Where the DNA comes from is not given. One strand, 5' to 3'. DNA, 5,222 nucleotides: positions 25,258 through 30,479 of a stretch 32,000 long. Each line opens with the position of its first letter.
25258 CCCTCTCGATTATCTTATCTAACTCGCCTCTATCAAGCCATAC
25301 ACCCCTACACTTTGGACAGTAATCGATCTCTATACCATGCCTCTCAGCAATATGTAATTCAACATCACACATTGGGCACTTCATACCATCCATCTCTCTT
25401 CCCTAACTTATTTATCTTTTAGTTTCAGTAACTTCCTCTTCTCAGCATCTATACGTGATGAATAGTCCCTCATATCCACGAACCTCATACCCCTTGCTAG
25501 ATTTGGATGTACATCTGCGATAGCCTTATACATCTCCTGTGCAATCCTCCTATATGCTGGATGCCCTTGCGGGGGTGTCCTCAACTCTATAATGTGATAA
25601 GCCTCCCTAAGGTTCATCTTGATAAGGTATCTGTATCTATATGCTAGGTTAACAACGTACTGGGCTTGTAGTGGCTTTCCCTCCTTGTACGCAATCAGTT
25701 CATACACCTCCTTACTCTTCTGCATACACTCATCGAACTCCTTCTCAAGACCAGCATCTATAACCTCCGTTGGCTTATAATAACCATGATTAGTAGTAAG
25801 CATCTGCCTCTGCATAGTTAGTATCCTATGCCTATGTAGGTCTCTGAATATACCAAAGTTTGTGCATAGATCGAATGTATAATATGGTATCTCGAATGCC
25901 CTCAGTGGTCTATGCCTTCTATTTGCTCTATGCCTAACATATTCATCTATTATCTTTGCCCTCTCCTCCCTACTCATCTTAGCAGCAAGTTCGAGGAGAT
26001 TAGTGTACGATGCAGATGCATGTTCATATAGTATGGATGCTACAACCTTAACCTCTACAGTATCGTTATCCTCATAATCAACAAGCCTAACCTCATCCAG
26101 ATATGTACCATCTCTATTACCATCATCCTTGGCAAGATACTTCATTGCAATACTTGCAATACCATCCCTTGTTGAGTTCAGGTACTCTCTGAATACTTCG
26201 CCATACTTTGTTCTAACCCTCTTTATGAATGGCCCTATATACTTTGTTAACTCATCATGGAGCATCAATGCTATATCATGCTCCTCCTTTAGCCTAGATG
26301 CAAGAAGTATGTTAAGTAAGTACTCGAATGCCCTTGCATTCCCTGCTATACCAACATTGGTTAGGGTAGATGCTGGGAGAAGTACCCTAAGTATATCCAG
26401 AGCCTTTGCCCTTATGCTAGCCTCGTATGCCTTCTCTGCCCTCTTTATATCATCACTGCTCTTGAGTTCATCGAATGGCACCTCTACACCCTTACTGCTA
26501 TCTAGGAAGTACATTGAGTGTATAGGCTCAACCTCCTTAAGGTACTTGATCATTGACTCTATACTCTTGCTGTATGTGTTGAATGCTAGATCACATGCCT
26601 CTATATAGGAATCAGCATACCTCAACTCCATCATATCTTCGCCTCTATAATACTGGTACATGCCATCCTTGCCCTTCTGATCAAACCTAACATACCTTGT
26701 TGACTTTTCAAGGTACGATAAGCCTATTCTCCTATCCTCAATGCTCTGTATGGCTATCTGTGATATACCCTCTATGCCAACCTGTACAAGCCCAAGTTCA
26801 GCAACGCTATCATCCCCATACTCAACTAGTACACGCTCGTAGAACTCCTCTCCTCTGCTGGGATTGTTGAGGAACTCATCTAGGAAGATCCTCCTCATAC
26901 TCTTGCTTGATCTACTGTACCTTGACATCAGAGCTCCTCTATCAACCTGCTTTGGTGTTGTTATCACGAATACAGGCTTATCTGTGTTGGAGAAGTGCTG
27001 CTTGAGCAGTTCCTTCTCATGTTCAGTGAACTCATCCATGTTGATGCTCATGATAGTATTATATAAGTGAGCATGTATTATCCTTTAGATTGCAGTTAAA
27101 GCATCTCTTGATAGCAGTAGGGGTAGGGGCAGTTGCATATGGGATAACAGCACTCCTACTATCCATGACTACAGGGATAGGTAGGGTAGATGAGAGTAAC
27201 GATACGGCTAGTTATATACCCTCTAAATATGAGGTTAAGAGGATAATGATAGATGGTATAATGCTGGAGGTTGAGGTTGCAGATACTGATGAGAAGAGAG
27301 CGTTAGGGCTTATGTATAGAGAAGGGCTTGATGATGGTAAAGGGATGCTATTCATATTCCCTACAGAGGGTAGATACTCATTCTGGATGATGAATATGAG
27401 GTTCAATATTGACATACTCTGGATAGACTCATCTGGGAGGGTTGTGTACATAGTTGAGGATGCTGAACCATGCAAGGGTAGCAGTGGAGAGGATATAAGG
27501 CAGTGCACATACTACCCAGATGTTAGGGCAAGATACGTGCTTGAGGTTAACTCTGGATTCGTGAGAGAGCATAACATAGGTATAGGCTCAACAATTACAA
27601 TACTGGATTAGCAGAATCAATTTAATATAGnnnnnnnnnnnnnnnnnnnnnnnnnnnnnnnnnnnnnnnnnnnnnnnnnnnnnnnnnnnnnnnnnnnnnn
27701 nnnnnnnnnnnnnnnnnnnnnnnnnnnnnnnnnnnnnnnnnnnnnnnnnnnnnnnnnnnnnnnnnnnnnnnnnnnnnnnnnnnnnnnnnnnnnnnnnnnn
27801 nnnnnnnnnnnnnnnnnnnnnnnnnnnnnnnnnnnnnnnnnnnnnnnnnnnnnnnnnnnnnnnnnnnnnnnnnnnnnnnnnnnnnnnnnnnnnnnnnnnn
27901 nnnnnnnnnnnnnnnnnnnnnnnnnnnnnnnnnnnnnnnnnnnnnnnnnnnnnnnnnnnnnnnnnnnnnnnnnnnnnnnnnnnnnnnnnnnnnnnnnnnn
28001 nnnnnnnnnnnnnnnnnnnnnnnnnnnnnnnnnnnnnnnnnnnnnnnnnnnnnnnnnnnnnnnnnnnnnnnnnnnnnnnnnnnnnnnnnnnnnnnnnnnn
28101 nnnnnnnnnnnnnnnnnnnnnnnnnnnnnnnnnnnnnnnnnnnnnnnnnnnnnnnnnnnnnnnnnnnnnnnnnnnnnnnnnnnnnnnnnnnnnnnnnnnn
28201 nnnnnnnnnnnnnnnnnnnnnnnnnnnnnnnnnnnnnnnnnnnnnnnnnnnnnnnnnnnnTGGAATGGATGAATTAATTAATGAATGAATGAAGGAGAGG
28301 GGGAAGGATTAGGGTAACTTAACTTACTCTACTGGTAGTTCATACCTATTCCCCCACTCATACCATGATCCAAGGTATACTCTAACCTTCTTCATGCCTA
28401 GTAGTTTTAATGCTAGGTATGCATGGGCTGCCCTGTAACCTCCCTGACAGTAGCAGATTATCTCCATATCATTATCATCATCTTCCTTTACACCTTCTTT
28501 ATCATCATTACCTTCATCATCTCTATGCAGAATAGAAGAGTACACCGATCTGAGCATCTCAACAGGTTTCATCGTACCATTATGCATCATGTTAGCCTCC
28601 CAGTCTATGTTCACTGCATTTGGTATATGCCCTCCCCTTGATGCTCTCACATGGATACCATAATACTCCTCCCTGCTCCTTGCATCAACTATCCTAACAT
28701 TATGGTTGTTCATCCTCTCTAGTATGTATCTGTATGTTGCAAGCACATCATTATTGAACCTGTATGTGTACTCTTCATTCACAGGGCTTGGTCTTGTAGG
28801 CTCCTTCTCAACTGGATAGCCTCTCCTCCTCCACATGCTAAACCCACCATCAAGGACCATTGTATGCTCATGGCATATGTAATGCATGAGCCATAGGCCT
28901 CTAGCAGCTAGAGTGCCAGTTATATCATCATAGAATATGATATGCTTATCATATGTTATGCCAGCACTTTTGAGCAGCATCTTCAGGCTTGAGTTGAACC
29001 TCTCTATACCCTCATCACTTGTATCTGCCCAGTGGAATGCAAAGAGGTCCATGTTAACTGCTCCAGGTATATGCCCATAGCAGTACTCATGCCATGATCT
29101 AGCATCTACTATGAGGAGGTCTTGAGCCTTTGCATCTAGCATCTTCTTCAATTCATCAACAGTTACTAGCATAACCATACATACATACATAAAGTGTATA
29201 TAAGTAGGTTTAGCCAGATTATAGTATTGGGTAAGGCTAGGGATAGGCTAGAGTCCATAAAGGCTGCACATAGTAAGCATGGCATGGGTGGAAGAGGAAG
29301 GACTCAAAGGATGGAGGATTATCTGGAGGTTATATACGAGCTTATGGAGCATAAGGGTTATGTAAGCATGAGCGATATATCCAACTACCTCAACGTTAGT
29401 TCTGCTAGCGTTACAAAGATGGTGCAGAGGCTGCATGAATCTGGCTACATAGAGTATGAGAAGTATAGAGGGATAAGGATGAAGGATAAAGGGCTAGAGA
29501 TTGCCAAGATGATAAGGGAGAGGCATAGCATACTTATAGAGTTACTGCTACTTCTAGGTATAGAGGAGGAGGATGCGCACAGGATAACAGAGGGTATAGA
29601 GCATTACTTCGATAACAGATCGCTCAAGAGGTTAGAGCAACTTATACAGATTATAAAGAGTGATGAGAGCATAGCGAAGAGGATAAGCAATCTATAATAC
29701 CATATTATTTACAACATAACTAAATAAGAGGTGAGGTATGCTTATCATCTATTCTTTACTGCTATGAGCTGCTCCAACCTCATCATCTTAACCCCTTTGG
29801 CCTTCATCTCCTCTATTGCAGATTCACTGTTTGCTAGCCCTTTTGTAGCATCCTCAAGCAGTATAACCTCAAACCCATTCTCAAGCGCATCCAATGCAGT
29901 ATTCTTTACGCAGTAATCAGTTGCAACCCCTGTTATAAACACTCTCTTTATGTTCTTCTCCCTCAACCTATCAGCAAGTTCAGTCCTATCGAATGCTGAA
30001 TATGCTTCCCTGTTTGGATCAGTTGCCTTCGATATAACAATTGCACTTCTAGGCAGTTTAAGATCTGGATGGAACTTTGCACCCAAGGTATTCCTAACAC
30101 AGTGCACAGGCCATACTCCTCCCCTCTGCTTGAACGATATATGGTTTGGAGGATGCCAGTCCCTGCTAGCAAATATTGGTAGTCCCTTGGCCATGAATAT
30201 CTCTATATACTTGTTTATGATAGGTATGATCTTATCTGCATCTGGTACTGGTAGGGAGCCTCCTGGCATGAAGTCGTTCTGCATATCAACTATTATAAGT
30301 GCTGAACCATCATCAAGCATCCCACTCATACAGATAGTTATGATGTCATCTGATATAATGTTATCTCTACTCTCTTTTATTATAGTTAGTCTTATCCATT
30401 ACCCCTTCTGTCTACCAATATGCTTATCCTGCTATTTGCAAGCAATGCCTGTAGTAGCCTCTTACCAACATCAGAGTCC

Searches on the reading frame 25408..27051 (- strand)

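Call 31: search_protein_families(library=pfam, proteins=[window:25408-27051:-], max_evalue=0.001)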
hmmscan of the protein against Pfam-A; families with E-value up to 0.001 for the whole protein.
window:25408-27051:- (547 aa): 1 family
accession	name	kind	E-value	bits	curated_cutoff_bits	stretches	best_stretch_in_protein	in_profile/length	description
PF02511.20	Thy1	-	1.3e-41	142.9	24.8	2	322-517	1-191/191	Thymidylate synthase complementing protein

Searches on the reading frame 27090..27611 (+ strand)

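Call 31: search_protein_families(library=pfam, proteins=[window:27090-27611:+], max_evalue=0.001)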
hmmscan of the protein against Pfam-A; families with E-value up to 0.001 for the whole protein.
window:27090-27611:+ (173 aa): 1 family
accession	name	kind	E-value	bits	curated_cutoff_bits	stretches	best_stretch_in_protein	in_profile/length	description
PF02643.20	DUF192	-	1.8e-34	118.2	27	1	60-171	2-96/96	Uncharacterized ACR, COG1430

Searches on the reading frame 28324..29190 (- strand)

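Call 31: search_protein_families(library=pfam, proteins=[window:28324-29190:-], max_evalue=0.001)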
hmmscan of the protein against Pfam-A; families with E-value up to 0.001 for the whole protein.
window:28324-29190:- (288 aa): 1 family
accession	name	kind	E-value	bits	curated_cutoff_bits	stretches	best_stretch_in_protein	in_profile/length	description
PF00581.25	Rhodanese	-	2.3e-39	134.4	22.2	2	155-280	4-100/102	Rhodanese-like domain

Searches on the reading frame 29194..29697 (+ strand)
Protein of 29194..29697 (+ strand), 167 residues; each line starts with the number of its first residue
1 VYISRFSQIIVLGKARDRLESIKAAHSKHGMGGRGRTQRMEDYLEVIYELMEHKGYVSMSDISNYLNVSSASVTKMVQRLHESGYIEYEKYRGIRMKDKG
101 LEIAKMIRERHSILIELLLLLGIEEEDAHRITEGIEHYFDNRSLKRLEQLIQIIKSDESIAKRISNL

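Call 58: search_protein_families(library=pfam, proteins=[window:29194-29697:+], max_evalue=0.0001)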
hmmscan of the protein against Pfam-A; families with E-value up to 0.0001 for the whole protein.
window:29194-29697:+ (167 aa): 8 families
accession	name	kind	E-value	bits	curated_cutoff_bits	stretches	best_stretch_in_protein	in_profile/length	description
PF01325.25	Fe_dep_repress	-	4.6e-23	81.6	26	1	37-94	3-60/60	Iron dependent repressor, N-terminal DNA binding domain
PF02742.21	Fe_dep_repr_C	-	1.6e-10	41.3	27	1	98-158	2-63/70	Iron dependent repressor, metal binding and dimerisation domain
PF12802.13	MarR_2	-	6.1e-09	36.4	27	1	45-89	9-53/61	MarR family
PF08279.18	HTH_11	-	1.2e-07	31.9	25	1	46-95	5-55/55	HTH domain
PF13412.12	HTH_24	-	2.9e-06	27.2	21.9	1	47-87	8-48/48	Winged helix-turn-helix DNA-binding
PF01047.28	MarR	-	6.5e-06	26.4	24.6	1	49-87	11-48/59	MarR family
PF13545.12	HTH_Crp_2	-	7.2e-06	26.3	27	1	57-98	23-63/70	Crp-like helix-turn-helix domain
PF21984.2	DnaD_N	-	7.6e-05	23.3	27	0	46-91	25-70/101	DnaD N-terminal domain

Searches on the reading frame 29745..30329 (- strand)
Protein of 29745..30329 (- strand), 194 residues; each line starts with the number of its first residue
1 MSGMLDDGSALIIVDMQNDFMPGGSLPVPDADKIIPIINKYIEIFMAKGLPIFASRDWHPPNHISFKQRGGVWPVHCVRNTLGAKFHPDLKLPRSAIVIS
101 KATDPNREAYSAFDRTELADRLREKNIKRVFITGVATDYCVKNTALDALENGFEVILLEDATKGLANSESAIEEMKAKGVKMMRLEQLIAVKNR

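Call 58: search_protein_families(library=pfam, proteins=[window:29745-30329:-], max_evalue=0.0001)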
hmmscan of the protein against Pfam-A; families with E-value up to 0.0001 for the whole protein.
window:29745-30329:- (194 aa): 1 family
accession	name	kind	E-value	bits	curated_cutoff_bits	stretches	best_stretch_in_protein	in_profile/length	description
PF00857.26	Isochorismatase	-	6.8e-39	134.2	27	1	9-187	1-175/175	Isochorismatase domain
